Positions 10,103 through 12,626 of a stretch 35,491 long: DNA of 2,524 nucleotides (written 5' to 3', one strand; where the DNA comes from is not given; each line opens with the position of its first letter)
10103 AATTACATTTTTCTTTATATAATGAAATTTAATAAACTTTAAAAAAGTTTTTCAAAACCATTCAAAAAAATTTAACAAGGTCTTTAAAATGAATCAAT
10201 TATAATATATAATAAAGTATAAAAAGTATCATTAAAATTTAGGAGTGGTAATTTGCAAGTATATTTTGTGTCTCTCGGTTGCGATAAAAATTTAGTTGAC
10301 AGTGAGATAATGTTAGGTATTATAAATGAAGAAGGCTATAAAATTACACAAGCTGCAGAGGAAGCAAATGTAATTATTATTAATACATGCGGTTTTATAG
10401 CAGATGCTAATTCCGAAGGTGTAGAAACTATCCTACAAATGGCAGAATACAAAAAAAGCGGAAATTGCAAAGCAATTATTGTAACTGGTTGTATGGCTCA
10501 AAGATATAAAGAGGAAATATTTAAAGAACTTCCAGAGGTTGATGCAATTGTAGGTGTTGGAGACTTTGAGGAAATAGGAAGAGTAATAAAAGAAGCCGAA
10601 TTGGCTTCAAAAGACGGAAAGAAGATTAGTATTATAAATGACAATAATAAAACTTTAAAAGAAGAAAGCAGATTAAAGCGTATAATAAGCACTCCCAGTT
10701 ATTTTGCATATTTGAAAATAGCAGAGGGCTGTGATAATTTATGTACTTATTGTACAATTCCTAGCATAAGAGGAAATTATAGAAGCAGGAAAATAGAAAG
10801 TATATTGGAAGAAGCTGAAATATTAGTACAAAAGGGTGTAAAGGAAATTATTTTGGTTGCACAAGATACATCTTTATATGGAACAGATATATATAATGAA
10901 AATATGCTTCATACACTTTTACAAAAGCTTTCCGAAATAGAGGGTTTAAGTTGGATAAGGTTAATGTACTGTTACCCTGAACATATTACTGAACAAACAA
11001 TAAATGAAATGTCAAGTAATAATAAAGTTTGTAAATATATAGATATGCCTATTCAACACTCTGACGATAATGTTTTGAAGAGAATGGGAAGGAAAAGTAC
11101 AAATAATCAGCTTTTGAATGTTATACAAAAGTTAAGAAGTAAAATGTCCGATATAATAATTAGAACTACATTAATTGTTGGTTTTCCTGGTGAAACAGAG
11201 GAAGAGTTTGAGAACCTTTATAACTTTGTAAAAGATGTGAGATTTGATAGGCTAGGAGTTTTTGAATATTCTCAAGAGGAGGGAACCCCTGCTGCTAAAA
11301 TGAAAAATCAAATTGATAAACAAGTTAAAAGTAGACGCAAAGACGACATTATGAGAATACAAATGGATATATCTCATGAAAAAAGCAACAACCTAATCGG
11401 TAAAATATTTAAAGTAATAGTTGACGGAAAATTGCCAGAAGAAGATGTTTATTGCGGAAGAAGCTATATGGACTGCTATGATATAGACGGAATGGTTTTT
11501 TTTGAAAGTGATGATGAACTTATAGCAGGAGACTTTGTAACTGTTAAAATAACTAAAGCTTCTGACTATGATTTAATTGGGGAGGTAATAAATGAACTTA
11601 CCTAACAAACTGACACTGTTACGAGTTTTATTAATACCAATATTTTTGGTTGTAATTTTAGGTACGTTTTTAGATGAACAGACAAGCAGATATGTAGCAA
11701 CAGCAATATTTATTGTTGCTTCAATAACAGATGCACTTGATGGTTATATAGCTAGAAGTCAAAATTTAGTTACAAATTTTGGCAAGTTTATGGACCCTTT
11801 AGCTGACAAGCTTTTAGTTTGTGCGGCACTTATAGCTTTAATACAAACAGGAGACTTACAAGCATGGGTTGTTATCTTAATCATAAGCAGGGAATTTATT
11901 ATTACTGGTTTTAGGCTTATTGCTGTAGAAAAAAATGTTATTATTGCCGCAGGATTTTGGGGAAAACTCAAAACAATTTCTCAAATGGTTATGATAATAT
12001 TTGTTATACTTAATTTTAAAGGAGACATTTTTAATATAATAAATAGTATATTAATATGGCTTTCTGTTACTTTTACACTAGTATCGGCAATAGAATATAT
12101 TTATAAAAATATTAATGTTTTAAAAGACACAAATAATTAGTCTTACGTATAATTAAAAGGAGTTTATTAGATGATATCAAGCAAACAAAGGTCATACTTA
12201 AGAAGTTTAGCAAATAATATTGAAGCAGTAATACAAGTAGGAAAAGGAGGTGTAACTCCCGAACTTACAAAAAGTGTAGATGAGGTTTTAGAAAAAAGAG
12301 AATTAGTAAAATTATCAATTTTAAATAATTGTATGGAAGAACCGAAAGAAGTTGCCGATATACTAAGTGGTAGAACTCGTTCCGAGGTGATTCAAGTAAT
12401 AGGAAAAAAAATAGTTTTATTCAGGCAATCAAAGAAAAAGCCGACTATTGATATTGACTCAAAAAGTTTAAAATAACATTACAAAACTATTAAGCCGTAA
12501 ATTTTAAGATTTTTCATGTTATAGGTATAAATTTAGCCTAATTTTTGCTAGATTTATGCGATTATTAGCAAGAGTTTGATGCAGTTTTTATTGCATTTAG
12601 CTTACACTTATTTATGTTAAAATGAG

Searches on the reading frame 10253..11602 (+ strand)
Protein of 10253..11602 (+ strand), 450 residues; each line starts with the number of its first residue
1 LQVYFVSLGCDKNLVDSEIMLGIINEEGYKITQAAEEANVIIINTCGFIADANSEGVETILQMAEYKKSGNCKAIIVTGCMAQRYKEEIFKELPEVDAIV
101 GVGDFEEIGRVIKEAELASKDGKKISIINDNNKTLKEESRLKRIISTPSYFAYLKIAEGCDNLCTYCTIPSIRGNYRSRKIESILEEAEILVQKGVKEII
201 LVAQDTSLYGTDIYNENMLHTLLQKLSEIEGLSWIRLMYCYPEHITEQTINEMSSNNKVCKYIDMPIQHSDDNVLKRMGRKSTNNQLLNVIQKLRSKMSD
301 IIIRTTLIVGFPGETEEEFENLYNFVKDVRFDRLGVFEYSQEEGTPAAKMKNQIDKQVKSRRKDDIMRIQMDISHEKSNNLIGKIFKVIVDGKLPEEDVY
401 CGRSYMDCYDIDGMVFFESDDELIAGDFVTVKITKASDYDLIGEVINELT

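Call 62: find_related_loci(query=window:10253-11602:+, collection=genome_contigs, flank=6000)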
Query window:10253-11602:+ (450 aa) in genome_contigs; peptide patterns used: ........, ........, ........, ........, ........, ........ (x = any residue, [..] = any of these).
148 stretches matched a pattern; 90 encode a relative of the query (tblastn E <= 1e-3); the best 80 are kept; 80 distinct loci.
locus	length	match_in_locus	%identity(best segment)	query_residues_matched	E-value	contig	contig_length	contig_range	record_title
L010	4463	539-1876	64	1-450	0e+0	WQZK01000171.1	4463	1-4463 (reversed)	MAG: Defluviitaleaceae bacterium isolate Lab288P1bin10 Ga0131853_10095379, whole genome shotgun sequence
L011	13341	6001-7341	63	2-450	0e+0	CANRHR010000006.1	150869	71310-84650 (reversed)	MAG: uncultured Clostridia bacterium isolate Lapin-023__bin24 genome assembly, contig: Lapin-023__NODE_99_length_150869_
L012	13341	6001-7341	62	1-450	0e+0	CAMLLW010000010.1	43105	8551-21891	MAG: uncultured Clostridia bacterium isolate SRR12181049_bin.2_metawrap_v1.3.0_MAG genome assembly, contig: ERZ12593155_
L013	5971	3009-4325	58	1-444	0e+0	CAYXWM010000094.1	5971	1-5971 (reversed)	MAG TPA_asm: uncultured Defluviitaleaceae bacterium isolate SRP242652_co2_103 genome assembly, contig: NODE_13795_length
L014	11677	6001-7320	55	1-446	1e-170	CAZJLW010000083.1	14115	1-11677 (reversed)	MAG TPA_asm: uncultured Eubacteriales bacterium isolate SRP242652_co2_129 genome assembly, contig: NODE_4774_length_1411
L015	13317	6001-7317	55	1-446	6e-162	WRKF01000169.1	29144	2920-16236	MAG: Defluviitaleaceae bacterium isolate Th196P1bin10 JGI24700J35501_10930860, whole genome shotgun sequence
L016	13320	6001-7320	52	1-446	6e-161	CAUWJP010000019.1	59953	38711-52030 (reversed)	MAG: uncultured Sellimonas sp. isolate SRS17165235__bin36 genome assembly, contig: SRS17165235_NODE_238_length_59953_cov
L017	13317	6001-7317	55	1-445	8e-160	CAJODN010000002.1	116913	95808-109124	uncultured Lachnospiraceae bacterium isolate Red_deer_1_mag_187 genome assembly, contig: scaffold_95, whole genome shotg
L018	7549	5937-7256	51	1-446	4e-160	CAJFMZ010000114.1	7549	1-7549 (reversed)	uncultured Sellimonas sp. isolate Chicken_8_mag_4 genome assembly, contig: MAGpy_11413_8_idba_bin_4_fascaffold_10511, wh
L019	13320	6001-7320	51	1-446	1e-159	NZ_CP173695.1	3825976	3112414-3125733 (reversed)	Sellimonas catena strain JCM 35622 chromosome, complete genome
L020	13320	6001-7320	50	1-446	7e-159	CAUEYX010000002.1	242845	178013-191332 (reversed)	MAG TPA_asm: uncultured Lachnospiraceae bacterium isolate SRR13494512_bin.13_MetaWRAP_v1.3_MAG genome assembly, contig:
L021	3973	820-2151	55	3-448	8e-164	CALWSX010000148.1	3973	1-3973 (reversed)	MAG: uncultured Lachnospiraceae bacterium isolate E03__bin305 genome assembly, contig: E03__k127_5195967, whole genome s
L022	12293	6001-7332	52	1-450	2e-158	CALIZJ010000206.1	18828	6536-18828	MAG TPA_asm: uncultured Blautia sp. isolate ERR2198623_bin.124_CONCOCT_v1.1_MAG genome assembly, contig: ERZ1767221.2541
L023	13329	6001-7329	52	1-448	3e-158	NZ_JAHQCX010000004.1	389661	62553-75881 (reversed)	Diplocloster modestus strain ASD4241 Scaffold_4, whole genome shotgun sequence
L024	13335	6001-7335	52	1-450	2e-157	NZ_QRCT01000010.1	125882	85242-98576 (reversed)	Anaerosacchariphilus polymeriproducens strain MCWD5 MCWD5.10, whole genome shotgun sequence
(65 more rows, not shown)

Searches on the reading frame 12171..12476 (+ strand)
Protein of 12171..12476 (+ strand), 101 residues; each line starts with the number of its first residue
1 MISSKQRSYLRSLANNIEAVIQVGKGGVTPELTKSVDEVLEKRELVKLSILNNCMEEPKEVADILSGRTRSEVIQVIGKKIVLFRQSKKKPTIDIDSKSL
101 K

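Call 3: search_protein_families(library=pfam, proteins=[window:12171-12476:+], max_evalue=1)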
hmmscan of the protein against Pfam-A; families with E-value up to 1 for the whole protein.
window:12171-12476:+ (101 aa): 1 family
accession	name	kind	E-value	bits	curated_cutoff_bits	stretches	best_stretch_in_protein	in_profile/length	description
PF01985.26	CRS1_YhbY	-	2.3e-29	102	27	1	3-85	2-84/84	CRS1 / YhbY (CRM) domain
